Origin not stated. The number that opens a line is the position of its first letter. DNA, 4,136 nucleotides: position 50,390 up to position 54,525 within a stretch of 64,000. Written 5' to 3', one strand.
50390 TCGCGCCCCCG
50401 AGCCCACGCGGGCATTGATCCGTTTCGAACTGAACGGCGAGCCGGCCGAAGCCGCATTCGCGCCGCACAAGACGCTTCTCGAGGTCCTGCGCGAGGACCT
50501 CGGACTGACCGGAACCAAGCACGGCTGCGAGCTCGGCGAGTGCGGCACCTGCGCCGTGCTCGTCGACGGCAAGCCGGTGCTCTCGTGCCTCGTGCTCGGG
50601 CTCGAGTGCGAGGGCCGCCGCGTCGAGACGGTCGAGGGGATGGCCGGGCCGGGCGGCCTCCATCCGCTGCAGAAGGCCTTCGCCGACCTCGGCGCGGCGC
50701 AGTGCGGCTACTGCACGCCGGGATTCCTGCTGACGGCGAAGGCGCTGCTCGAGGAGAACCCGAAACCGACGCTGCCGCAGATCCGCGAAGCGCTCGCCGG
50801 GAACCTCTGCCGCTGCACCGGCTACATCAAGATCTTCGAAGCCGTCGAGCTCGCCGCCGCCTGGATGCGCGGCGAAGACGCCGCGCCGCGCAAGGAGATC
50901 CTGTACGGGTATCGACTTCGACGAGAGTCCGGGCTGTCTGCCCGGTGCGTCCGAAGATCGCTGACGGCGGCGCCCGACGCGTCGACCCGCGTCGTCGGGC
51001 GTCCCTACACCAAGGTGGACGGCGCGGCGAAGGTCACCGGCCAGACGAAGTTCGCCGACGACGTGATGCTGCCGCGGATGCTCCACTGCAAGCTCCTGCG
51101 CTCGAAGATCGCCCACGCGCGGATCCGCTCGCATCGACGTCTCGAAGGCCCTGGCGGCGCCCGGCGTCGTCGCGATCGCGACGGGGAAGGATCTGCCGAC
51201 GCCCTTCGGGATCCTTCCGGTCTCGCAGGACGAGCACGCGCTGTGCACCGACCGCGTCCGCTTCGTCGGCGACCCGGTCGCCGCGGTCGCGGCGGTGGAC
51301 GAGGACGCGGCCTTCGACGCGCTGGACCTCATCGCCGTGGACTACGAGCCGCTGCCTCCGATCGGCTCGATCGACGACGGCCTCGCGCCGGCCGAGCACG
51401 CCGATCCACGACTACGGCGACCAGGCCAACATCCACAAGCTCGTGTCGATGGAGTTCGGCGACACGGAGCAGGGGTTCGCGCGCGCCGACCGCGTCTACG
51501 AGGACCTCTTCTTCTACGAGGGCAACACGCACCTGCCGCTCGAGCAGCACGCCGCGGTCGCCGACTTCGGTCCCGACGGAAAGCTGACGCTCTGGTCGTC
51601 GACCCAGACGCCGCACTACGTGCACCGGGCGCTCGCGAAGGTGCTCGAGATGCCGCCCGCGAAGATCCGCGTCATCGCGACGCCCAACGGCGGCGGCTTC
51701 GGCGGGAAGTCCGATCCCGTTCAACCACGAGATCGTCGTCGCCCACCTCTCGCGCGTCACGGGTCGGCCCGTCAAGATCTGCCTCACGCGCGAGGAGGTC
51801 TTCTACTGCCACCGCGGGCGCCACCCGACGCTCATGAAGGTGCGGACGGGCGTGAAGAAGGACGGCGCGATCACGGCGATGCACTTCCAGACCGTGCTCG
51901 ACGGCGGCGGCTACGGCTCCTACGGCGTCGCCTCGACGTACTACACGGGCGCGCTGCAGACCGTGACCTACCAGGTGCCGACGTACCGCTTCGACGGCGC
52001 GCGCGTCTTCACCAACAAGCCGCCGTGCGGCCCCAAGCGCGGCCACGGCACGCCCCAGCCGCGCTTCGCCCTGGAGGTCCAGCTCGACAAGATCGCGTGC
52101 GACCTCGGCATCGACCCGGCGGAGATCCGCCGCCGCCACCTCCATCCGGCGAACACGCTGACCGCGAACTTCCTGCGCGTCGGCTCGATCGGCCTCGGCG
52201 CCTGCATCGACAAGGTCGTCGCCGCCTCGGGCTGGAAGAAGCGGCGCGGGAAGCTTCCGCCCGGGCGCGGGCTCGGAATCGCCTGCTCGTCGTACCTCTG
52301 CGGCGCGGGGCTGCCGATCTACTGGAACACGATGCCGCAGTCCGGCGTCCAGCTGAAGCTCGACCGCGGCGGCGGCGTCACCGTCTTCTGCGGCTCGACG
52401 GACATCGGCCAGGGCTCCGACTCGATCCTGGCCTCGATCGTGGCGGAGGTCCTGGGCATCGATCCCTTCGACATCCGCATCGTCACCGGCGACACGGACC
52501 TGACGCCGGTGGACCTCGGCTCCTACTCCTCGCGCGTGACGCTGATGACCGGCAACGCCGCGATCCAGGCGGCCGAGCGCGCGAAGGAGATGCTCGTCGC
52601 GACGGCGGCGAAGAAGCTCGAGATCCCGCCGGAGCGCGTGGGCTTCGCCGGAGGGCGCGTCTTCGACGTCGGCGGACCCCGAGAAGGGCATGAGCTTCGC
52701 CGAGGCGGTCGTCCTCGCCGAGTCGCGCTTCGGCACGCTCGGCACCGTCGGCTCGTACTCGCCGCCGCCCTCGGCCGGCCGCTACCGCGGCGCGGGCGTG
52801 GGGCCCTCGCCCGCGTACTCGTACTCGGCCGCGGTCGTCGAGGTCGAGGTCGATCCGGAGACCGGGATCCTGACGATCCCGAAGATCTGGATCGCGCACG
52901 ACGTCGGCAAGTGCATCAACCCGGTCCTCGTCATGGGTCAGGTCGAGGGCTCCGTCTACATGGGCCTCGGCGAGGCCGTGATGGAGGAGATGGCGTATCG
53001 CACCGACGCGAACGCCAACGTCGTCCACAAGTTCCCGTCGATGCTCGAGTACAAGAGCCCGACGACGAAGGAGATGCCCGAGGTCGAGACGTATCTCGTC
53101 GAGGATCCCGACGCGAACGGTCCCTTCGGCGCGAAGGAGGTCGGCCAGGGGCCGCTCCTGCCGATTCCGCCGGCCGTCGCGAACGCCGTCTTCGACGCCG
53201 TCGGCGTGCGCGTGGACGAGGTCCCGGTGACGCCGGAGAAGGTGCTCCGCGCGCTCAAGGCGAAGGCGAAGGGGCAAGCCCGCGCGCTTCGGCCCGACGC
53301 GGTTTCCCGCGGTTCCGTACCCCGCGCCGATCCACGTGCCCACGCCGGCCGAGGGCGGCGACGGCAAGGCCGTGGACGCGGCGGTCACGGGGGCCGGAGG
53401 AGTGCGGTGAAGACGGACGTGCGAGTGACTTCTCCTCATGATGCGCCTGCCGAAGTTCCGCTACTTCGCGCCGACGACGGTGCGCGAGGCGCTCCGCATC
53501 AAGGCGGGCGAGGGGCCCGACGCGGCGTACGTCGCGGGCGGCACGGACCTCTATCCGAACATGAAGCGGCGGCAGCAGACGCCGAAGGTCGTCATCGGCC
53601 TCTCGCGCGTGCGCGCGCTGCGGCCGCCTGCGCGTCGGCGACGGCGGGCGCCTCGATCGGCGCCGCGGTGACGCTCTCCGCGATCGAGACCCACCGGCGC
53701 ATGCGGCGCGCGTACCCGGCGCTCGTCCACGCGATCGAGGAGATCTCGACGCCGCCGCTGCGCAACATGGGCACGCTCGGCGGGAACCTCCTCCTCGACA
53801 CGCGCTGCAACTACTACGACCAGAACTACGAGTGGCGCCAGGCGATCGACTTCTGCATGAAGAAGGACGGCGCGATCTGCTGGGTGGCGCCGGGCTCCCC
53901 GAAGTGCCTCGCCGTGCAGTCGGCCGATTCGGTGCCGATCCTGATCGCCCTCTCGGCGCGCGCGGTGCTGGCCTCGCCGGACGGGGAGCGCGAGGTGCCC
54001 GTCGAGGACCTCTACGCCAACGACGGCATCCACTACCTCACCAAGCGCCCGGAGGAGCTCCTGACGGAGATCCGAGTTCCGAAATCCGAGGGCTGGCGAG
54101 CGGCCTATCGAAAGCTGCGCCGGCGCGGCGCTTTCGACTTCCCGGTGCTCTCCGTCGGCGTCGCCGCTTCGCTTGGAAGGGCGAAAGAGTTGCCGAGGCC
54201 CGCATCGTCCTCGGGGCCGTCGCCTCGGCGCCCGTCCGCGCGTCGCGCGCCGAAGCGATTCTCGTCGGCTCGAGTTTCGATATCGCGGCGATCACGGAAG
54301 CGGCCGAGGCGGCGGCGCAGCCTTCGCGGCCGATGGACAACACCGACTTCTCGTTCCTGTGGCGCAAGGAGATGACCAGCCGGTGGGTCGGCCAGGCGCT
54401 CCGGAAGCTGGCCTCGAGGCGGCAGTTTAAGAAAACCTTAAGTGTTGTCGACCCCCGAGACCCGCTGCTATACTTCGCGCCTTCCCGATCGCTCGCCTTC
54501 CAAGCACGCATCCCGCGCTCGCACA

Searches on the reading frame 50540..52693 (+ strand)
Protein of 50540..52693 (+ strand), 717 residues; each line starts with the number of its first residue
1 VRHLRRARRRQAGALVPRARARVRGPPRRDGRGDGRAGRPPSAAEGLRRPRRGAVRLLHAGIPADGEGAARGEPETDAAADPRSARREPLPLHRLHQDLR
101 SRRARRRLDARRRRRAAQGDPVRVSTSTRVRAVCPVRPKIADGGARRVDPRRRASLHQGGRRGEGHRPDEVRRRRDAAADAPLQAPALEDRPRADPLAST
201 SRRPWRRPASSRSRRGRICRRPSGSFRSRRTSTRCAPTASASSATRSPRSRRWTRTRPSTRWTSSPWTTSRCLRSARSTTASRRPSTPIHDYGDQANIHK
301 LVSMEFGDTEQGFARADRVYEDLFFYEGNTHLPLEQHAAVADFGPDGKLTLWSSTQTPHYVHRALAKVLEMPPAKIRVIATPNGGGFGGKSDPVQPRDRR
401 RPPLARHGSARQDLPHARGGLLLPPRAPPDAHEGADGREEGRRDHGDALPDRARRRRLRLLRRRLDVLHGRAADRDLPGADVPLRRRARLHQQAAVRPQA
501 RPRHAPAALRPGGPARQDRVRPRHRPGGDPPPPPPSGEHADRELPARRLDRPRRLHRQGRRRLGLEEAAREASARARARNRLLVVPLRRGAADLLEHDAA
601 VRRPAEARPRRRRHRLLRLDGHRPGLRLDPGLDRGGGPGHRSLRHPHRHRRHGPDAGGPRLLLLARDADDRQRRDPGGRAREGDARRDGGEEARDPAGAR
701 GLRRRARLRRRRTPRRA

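Call 48: search_protein_families(library=pfam, proteins=[window:50540-52693:+], max_evalue=0.001)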
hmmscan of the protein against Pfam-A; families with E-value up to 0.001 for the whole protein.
window:50540-52693:+ (717 aa): 1 family
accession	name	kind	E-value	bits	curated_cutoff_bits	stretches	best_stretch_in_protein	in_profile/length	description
PF02738.23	MoCoBD_1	-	2.7e-28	99.1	27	1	295-394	6-104/244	Molybdopterin cofactor-binding domain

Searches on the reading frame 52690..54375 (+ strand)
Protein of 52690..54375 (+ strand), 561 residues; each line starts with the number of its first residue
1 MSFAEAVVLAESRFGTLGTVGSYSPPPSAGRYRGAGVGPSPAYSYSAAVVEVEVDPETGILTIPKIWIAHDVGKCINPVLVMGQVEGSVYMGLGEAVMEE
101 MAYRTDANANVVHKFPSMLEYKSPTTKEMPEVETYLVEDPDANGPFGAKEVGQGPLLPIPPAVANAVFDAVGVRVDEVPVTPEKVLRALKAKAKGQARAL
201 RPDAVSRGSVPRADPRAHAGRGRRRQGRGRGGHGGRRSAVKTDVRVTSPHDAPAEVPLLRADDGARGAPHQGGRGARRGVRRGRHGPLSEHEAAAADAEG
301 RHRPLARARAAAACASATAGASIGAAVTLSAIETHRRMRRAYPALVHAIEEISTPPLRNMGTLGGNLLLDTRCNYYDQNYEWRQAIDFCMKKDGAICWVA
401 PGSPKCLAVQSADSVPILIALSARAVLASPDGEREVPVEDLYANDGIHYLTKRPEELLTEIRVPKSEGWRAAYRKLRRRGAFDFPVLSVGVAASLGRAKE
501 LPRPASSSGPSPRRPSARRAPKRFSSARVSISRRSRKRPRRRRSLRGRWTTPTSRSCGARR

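Call 48: search_protein_families(library=pfam, proteins=[window:52690-54375:+], max_evalue=0.001)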
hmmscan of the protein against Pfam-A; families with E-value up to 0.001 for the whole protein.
window:52690-54375:+ (561 aa): 2 families
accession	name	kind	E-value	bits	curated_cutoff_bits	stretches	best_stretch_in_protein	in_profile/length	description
PF20256.3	MoCoBD_2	-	2.4e-26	93.3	27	1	6-130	166-283/283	Molybdopterin cofactor-binding domain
PF00941.27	FAD_binding_5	-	1.7e-23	83.7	27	1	318-465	63-169/170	FAD binding domain in molybdopterin dehydrogenase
